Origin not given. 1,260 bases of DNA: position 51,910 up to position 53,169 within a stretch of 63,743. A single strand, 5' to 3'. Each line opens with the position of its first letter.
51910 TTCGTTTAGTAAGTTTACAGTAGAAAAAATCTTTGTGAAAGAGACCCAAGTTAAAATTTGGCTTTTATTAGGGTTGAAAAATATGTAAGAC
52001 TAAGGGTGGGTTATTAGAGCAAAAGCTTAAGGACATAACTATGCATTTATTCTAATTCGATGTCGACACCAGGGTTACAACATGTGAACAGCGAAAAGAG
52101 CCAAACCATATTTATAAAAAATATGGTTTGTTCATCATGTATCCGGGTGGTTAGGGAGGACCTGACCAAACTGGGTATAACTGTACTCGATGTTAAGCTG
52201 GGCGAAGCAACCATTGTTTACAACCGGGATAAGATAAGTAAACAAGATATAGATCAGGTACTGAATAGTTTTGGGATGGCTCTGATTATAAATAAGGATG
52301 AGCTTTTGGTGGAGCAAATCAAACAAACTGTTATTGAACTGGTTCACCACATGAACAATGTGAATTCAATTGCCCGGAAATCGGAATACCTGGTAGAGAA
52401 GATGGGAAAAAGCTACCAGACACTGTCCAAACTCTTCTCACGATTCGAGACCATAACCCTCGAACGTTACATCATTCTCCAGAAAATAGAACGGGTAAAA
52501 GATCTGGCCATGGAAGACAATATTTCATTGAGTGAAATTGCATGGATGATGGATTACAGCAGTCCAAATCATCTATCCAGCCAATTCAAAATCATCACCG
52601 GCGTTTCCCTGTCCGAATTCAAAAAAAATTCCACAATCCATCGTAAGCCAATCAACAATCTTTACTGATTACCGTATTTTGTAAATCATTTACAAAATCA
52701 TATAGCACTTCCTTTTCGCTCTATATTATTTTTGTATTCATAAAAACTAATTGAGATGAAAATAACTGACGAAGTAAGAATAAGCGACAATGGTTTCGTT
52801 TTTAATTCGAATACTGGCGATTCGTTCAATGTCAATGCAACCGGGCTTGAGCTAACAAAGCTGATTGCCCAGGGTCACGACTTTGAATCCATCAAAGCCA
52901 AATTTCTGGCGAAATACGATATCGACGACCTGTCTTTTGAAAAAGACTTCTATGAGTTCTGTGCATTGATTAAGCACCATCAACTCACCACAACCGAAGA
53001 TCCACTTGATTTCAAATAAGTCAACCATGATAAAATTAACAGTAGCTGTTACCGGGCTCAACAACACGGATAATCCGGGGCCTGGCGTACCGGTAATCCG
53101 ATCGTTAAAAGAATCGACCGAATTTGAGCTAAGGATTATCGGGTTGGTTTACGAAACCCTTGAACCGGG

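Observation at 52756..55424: Small protein + ATP-grasp + fold-III decarboxylase triad mirrors carrier-tethered amino-acid chemistry (BtrI/BtrJ/BtrK, LysW/LysX logic), with a PqqD fold in the carrier position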

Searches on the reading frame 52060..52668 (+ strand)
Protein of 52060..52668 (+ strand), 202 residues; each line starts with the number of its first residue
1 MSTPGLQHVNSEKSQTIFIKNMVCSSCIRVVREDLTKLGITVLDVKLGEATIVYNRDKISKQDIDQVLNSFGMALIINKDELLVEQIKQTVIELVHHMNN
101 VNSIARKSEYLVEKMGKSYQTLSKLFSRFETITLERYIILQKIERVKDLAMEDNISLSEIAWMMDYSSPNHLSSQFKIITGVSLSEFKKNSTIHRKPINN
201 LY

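Call 4: search_protein_families(library=pfam, proteins=[window:52060-52668:+], max_evalue=0.01)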
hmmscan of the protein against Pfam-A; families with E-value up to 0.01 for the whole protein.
window:52060-52668:+ (202 aa): 4 families
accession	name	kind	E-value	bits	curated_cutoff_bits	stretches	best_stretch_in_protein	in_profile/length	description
PF12833.13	HTH_18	-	2e-12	47.7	33.6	1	112-189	2-79/80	Helix-turn-helix domain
PF00165.29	HTH_AraC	-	0.00011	22.7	26.6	1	153-187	7-40/42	Bacterial regulatory helix-turn-helix proteins, AraC family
PF00403.32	HMA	-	0.0037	18.1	24.8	1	16-68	1-56/62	Heavy-metal-associated domain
PF08649.15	DASH_Dad1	-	0.0042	17.7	31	0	81-132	7-54/55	DASH complex subunit Dad1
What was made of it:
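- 52060..52668 (+): AraC-type regulator with an N-terminal HMA-like (CxxC) domain. It is a frequent but not universal upstream neighbour of the cassette. HTH_18 at 2e-12 and a weak HMA hit (call 4).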

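Call 5: search_protein_families(library=ncbifam, proteins=[window:52060-52668:+], max_evalue=0.01)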
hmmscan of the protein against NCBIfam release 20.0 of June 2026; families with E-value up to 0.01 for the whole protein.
window:52060-52668:+ (202 aa): 16 families
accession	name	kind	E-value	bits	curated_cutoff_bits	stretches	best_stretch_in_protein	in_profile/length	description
TIGR04094.1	adjacent_YSIRK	equivalog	2.3e-08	33.4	200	1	75-188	268-383/383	YSIRK-targeted surface antigen transcriptional regulator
NF047455.1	TF_Staph_AryK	equivalog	9.5e-07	27.4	850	1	111-193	179-261/759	transcriptional regulator AryK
NF006902.0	PRK09393.1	equivalog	1.8e-06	27.4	425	1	86-192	217-323/327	transcriptional regulator FtrA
NF007860.0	PRK10572.1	equivalog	7e-06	25.1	208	1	80-192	174-286/292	arabinose operon transcriptional regulator AraC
NF007693.0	PRK10371.1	equivalog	2e-05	23.9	253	1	122-196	231-305/309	transcriptional regulator MelR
NF033556.1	MerTP_fusion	equivalog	0.00011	21.9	180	1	12-73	119-183/186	mercuric transport protein MerTP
NF007633.0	PRK10296.1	equivalog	0.00014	21.4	264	1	78-192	161-276/280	transcriptional regulator ChbR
NF041115.1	UxxU_metal_bind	equivalog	0.00031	20.8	95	1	17-72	8-66/74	metal-binding (seleno)protein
NF047788.1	TransRegPocR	equivalog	0.00031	20.1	500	1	120-191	220-291/296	transcriptional regulator PocR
NF033795.1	chaper_CopZ_Bs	exception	0.00039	20.5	91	1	15-70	2-60/66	copper chaperone CopZ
NF052371.1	TransRegGbdRPseu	equivalog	0.0005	19.2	480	1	88-191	224-327/365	choline metabolism transcriptional regulator GbdR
NF007243.0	PRK09685.1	equivalog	0.00056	19.4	199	1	99-190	209-301/303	transcriptional regulator FeaR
NF033794.2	chaper_CopZ_Eh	exception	0.0016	18.5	95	1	15-72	2-62/68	copper chaperone CopZ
NF007952.0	PRK10671.1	equivalog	0.0023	16.2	1316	1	9-93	99-184/838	copper-exporting P-type ATPase CopA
NF049932.1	TranspRegBtr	equivalog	0.0031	16.1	900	1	109-189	184-264/531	bacillibactin transport transcriptional regulator Btr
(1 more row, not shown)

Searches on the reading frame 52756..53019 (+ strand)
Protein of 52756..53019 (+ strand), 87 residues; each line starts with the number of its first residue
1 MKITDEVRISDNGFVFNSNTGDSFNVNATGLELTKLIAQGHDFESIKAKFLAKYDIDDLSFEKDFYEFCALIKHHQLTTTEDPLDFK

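Call 4: search_protein_families(library=pfam, proteins=[window:52756-53019:+], max_evalue=0.01)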
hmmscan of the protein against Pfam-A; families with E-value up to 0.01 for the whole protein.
window:52756-53019:+ (87 aa): 1 family
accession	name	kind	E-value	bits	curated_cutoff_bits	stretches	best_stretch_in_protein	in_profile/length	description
PF05402.18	PqqD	-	6.4e-05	23.7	23.4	1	15-70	4-59/67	Coenzyme PQQ synthesis protein D (PqqD)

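Call 5: search_protein_families(library=ncbifam, proteins=[window:52756-53019:+], max_evalue=0.01)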
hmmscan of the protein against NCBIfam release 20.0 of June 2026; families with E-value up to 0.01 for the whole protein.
window:52756-53019:+ (87 aa): 4 families
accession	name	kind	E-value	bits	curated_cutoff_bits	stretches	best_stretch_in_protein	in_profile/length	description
NF033530.1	lasso_PqqD_Strm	exception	0.00019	21.6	70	1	12-76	11-76/78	lasso peptide biosynthesis PqqD family chaperone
NF050069.2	PqqD_rel_WgkC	exception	0.00033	20.6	110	1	15-71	23-79/103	PqqD family peptide maturation chaperone WgkC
NF033536.1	lasso_PqqD_Bac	exception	0.00061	19.9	80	1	15-78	23-86/88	lasso peptide biosynthesis PqqD family chaperone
TIGR04353.1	PqqD_rel_X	equivalog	0.0031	18.4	35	1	11-63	3-58/74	HPr-rel-A system PqqD family peptide chaperone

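Call 11: find_homologous_proteins(query=window:52756-53019:+, max_evalue=0.01)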
Query window:52756-53019:+ (87 aa): 406 proteins with E <= 0.01 among 408 candidates; the best 120 are listed.
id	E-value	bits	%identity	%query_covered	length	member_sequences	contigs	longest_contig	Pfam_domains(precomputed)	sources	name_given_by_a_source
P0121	5.6e-51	188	100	100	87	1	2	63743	-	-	-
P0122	1.4e-43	164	85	100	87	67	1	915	-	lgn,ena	-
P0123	1.8e-42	161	84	99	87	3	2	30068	PF05402.19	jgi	jgi:hypothetical protein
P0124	5.2e-42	159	84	100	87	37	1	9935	-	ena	-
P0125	1.1e-41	158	85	100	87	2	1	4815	-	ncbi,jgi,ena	-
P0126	4.2e-41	156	83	100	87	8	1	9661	-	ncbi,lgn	-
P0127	4.2e-41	156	84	100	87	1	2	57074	-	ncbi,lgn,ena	-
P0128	4.6e-41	156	82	100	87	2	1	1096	-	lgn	-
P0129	5.2e-41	156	83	100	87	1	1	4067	-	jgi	jgi:hypothetical protein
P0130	1.2e-40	155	82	100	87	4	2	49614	-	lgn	-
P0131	1.5e-40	155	84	99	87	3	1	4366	-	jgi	jgi:hypothetical protein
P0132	2.5e-40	154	80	100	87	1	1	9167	-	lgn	-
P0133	2.7e-40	154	82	100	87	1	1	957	-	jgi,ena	-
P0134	4.2e-40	153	79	100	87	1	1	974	-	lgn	-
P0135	4.6e-40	153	80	100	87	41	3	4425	-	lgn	-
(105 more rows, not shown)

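Call 14: search_solved_structures(query=A1, max_evalue=10, show_alignments=2)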
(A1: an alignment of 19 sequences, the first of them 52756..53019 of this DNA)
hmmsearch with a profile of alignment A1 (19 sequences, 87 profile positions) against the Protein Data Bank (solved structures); distinct sequences matched with E-value up to 10: 3.
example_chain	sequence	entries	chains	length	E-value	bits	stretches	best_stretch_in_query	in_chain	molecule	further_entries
5v1u_A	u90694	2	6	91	6.4e-05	26.7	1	1-72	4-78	TbiB1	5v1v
6jx3_B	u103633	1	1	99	0.78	13.6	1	10-74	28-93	TfuB1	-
9x90_B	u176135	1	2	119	1.3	12.9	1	15-82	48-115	Lasso peptide biosynthesis PqqD family chaperone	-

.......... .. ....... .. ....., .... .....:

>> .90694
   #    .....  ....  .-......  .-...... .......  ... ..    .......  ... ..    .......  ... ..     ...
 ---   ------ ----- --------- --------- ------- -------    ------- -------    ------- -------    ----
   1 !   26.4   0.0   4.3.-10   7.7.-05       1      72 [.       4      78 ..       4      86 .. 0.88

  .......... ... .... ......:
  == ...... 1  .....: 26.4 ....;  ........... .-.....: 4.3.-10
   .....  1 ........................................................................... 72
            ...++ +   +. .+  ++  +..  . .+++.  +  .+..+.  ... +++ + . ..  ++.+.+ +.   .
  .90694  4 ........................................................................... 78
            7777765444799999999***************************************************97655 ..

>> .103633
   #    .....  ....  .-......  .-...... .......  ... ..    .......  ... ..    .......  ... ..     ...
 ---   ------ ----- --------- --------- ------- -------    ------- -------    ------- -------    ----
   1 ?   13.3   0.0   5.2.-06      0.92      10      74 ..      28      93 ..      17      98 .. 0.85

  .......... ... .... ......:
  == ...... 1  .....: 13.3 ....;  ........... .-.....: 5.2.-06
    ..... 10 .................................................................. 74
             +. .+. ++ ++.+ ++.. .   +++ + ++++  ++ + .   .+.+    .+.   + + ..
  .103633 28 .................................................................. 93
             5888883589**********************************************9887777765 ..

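Call 23: predict_structure(alignment_id=A1)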
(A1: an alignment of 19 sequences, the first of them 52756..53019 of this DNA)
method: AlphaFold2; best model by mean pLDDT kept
length: 87 residues; sequences in the alignment: 19
mean_pLDDT: 73.1   pTM: 0.58
mean pLDDT of the five models: 73.1, 72.9, 72.2, 64.7, 57.5
residues with pLDDT >= 90: 0; 70-90: 64; 50-70: 11; < 50: 12
segments of 3 or more residues with pLDDT < 50: 76-87
pLDDT, mean of each block of 10 residues (from residue 1): 68 74 78 82 87 83 83 52 42
secondary structure, 60 per line:
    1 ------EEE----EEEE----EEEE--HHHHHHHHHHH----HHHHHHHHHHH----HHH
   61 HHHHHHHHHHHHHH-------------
elements in order: E7-9 E14-17 E22-25 H28-38 H43-53 H58-74
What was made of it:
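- On PqqD / RiPP recognition element (lasso B1 type): AF2 model gives E7-9, E14-17, E22-25, H28-38, H43-53, H58-74 (call 23).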

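Call 34: fold_search(model_id=the predicted structure, library=pdb)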
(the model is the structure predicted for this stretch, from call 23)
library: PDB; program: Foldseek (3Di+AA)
matches with E <= 10: 192; with E <= 0.001: 5
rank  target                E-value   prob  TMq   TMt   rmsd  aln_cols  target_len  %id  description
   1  5v1u_C                1.9e-04  1.00  0.76  0.78   6.6        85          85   27  TbiB1 in Complex with the TbiA(beta) Leader Peptide (released 2018-09-05)
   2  5v1u_D                2.2e-04  1.00  0.76  0.79   4.9        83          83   28  TbiB1 in Complex with the TbiA(beta) Leader Peptide (released 2018-09-05)
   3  5v1u_A                5.5e-04  1.00  0.75  0.77   1.7        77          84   30  TbiB1 in Complex with the TbiA(beta) Leader Peptide (released 2018-09-05)
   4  5v1u_B                5.5e-04  1.00  0.76  0.76   6.8        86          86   29  TbiB1 in Complex with the TbiA(beta) Leader Peptide (released 2018-09-05)
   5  5v1v_A                8.7e-04  1.00  0.74  0.73   1.7        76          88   29  TbiB1 in Complex with the TbiA(alpha) Leader Peptide (released 2018-09-05)
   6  6jx3_B                2.2e-03  1.00  0.71  0.72   2.0        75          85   16  Lasso peptide synthetase B1 complexed with the leader peptide (released 2019-06-26)
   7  5dcm_A                2.6e-01  0.90  0.54  0.50   4.1        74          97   11  Structure of a lantibiotic response regulator: C-terminal domain of the nisin resistance regulator NsrR (released 2016-07-06)
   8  5why_A                2.6e-01  0.82  0.52  0.14   4.5        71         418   17  Structural Insights into Thioether Bond Formation in the Biosynthesis of Sactipeptides (released 2017-07-26)
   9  5dcm_B                2.8e-01  0.92  0.57  0.52   3.8        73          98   10  Structure of a lantibiotic response regulator: C-terminal domain of the nisin resistance regulator NsrR (released 2016-07-06)
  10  5why_B                2.8e-01  0.80  0.55  0.14   6.5        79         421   19  Structural Insights into Thioether Bond Formation in the Biosynthesis of Sactipeptides (released 2017-07-26)
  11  1z1b_A                5.4e-01  0.05  0.20  0.08  20.8       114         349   17  Crystal structure of a lambda integrase dimer bound to a COC' core site (released 2005-06-28)
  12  5wgg_A                6.2e-01  0.69  0.54  0.13   5.6        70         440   21  Structural Insights into Thioether Bond Formation in the Biosynthesis of Sactipeptides (released 2017-07-26)
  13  5v1s_A                6.2e-01  0.44  0.48  0.11  11.9        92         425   14  Crystal structure of Streptococcus suis SuiB bound to S-adenosylmethionine (released 2017-08-30)
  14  5v1q_A                8.6e-01  0.15  0.35  0.09  12.9        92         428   15  Crystal structure of Streptococcus suis SuiB (released 2017-08-30)
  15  5v1s_B                9.2e-01  0.20  0.42  0.11  13.0        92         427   18  Crystal structure of Streptococcus suis SuiB bound to S-adenosylmethionine (released 2017-08-30)
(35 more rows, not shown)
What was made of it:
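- On PqqD / RiPP recognition element (lasso B1 type): Foldseek TM 0.75 to TbiB1 and TfuB1 (call 34).
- Checked: The AF2 model is beta3-alpha3 with Foldseek TM 0.75 to TbiB1 and TfuB1 (calls 23, 34).
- Foldseek gives TM 0.75 to TbiB1 and TfuB1 leader complexes (call 34).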

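Call 59: search_protein_families(library=padloc, proteins=[window:52756-53019:+], max_evalue=0.001)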
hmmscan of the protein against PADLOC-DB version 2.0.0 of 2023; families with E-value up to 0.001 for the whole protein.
window:52756-53019:+ (87 aa): 0 families

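Call 83: search_solved_structures(query=A5, max_evalue=10, show_alignments=5)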
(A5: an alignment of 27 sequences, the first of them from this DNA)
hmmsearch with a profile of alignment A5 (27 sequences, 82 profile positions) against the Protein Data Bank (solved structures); distinct sequences matched with E-value up to 10: 17.
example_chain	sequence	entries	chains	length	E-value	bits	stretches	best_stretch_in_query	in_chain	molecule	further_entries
5v1u_A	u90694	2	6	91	1.6e-14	57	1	8-79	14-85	TbiB1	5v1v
6jx3_B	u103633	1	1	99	7.9e-12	48.3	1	6-77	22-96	TfuB1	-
9x90_B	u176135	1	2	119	5.8e-07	32.7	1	19-80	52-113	Lasso peptide biosynthesis PqqD family chaperone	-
9x8z_B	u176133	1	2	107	0.00034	23.9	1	26-79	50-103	PqqD family protein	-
3g2b_A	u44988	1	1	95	0.002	21.4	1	28-78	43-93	Coenzyme PQQ synthesis protein D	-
8vd6_A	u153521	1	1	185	0.0052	20.1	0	32-50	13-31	CAP REPEAT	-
5sxy_A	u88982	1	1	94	0.0071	19.6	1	23-79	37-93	Bifunctional coenzyme PQQ synthesis protein C/D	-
5vrd_D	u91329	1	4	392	0.059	16.7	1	23-79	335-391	Bifunctional coenzyme PQQ synthesis protein C/D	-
2kw0_A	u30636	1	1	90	0.74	13.1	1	32-55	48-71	CcmH protein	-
8vei_A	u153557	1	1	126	0.78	13.1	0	40-76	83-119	CHD_r1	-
6e8h_A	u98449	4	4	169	1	12.7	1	49-74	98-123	LeSH (Llo2327)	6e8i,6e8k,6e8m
1y0u_A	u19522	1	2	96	1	12.7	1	26-50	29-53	arsenical resistance operon repressor, putative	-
2cxx_A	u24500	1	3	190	1.1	12.6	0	33-65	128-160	Probable GTP-binding protein engB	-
1taf_B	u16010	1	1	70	1.1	12.6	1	32-78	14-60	TFIID TBP ASSOCIATED FACTOR 62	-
9xtt_Y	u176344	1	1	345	1.3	12.3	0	37-81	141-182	Splicing factor YJU2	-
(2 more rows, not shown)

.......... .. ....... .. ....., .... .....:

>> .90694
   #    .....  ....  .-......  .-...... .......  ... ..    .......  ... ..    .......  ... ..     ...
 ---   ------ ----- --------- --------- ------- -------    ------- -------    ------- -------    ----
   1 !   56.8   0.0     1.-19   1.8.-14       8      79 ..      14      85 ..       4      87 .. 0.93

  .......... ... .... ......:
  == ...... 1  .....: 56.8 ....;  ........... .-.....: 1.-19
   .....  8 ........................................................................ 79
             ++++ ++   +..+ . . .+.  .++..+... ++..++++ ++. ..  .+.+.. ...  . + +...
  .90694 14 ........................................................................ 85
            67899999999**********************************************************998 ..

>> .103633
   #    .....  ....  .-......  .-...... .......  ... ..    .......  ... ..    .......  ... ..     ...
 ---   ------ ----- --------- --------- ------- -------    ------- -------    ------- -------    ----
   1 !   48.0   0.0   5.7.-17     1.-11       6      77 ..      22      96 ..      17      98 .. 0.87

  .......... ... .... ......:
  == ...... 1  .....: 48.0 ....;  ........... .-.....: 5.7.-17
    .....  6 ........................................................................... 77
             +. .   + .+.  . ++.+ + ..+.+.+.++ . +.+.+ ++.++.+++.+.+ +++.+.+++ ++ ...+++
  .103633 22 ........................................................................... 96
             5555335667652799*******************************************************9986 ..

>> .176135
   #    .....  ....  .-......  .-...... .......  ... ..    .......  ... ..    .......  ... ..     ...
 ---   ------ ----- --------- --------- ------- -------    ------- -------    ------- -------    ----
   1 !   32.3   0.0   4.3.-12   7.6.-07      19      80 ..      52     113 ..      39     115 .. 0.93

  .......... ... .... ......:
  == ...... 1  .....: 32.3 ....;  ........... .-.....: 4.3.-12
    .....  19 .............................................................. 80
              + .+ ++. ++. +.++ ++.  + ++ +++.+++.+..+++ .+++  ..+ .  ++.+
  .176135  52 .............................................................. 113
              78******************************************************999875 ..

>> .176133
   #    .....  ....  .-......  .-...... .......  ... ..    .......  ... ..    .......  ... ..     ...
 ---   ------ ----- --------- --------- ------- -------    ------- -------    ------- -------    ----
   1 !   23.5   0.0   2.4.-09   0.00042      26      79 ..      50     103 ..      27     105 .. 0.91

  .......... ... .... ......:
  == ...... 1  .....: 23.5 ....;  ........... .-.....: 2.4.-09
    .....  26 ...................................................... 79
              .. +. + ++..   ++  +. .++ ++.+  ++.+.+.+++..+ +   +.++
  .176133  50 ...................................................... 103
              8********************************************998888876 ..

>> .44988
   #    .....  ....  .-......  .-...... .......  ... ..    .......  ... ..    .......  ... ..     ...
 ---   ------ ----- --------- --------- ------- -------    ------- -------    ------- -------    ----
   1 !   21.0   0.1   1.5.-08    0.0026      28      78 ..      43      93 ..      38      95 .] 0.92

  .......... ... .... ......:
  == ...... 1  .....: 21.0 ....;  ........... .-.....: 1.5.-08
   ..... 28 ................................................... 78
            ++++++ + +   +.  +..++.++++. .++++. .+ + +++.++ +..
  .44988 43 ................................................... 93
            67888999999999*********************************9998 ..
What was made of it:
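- On PqqD / RiPP recognition element (lasso B1 type): Profile against TbiB1 1.6e-14 and TfuB1 8e-12 (call 83).
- Closest known: Discrete lasso-peptide RREs. Same: Same fold and closest sequence relatives (calls 34, 83).
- Checked: A family profile hits the lasso RRE TbiB1 at E=1.6e-14 (call 83).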
